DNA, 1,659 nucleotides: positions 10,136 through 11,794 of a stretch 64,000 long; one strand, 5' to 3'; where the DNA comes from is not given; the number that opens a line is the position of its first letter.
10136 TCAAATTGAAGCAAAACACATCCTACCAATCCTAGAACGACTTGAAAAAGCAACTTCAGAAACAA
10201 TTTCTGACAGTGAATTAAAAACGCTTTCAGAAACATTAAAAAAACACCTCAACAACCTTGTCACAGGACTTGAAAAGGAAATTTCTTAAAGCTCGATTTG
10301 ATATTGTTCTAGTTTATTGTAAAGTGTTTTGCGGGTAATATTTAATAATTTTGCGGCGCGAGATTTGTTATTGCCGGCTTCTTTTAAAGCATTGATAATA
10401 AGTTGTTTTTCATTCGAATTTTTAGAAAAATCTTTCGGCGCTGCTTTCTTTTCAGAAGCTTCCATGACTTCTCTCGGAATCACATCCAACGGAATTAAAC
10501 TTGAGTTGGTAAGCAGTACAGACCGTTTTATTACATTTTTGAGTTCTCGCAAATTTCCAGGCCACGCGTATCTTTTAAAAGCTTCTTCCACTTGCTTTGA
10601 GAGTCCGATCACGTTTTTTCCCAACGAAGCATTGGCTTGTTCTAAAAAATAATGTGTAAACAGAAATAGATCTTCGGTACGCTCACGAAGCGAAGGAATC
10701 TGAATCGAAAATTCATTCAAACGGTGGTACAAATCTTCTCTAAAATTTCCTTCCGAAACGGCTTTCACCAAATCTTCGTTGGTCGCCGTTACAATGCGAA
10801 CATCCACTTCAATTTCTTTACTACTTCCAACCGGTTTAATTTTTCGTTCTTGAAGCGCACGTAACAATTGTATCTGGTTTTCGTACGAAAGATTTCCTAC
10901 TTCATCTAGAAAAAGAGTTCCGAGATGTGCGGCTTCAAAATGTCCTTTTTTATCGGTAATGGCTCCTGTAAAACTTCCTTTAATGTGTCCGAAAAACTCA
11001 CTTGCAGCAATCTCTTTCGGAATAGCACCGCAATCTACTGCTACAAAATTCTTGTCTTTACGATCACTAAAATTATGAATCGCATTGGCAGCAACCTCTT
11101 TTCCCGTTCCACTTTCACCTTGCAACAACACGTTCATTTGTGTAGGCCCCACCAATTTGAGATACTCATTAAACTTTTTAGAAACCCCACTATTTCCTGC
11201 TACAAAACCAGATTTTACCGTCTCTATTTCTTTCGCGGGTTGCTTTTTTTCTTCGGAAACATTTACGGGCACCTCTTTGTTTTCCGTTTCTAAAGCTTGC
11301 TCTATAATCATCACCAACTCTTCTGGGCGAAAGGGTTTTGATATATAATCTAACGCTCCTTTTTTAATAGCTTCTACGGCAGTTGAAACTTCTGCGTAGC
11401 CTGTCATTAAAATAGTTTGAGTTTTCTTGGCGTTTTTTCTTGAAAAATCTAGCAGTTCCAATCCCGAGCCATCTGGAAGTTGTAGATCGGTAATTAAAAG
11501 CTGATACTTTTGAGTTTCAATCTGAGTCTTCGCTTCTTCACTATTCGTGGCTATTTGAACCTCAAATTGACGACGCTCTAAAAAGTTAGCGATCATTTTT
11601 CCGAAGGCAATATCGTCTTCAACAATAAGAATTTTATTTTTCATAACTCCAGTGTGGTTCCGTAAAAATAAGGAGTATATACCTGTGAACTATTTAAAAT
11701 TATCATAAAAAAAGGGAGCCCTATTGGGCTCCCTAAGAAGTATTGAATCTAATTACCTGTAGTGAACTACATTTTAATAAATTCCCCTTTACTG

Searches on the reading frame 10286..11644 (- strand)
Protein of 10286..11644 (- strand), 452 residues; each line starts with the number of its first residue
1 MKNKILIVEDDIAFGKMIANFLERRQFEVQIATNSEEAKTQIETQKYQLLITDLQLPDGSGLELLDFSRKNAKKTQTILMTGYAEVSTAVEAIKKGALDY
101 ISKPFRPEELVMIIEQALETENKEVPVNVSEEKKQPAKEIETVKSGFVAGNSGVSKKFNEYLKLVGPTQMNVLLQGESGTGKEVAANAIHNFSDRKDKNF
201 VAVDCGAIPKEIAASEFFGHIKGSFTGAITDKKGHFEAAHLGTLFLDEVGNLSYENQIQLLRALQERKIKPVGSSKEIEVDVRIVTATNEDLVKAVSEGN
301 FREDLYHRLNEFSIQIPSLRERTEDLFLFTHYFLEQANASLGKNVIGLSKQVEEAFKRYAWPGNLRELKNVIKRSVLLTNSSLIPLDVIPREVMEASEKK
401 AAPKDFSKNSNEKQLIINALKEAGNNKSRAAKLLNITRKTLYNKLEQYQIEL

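Call 5: search_protein_families(library=pfam, proteins=[window:10286-11644:-], max_evalue=0.01)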
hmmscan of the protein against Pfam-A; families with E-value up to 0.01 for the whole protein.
window:10286-11644:- (452 aa): 10 families
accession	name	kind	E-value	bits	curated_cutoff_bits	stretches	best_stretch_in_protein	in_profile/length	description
PF00158.32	Sigma54_activat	-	1.9e-64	216.8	20.2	1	150-315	3-168/168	Sigma-54 interaction domain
PF00072.30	Response_reg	-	2.2e-26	92.6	30.2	1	5-114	1-110/111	Response regulator receiver domain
PF14532.12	Sigma54_activ_2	-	1.2e-21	77.9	25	1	150-319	2-138/138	Sigma-54 interaction domain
PF25601.1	AAA_lid_14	-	1.3e-21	76.7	27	1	320-402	1-83/87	AAA+ ATPase lid domain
PF02954.25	HTH_8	-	3.3e-14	52.8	22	1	412-448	6-42/42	Bacterial regulatory protein, Fis family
PF07728.20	AAA_5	-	3.8e-05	24.1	22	1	171-291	1-124/139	AAA domain (dynein-related subfamily)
PF01078.27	Mg_chelatase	-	0.00032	20.6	20.3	0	228-289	94-157/207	Magnesium chelatase, subunit ChlI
PF00004.35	AAA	-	0.00044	21.2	21.2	1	172-294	1-112/131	ATPase family associated with various cellular activities (AAA)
PF13551.12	HTH_29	-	0.0083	16.6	28.1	0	415-448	3-36/64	Winged helix-turn helix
PF13518.12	HTH_28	-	0.0094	16.5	25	0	412-449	1-37/52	Helix-turn-helix domain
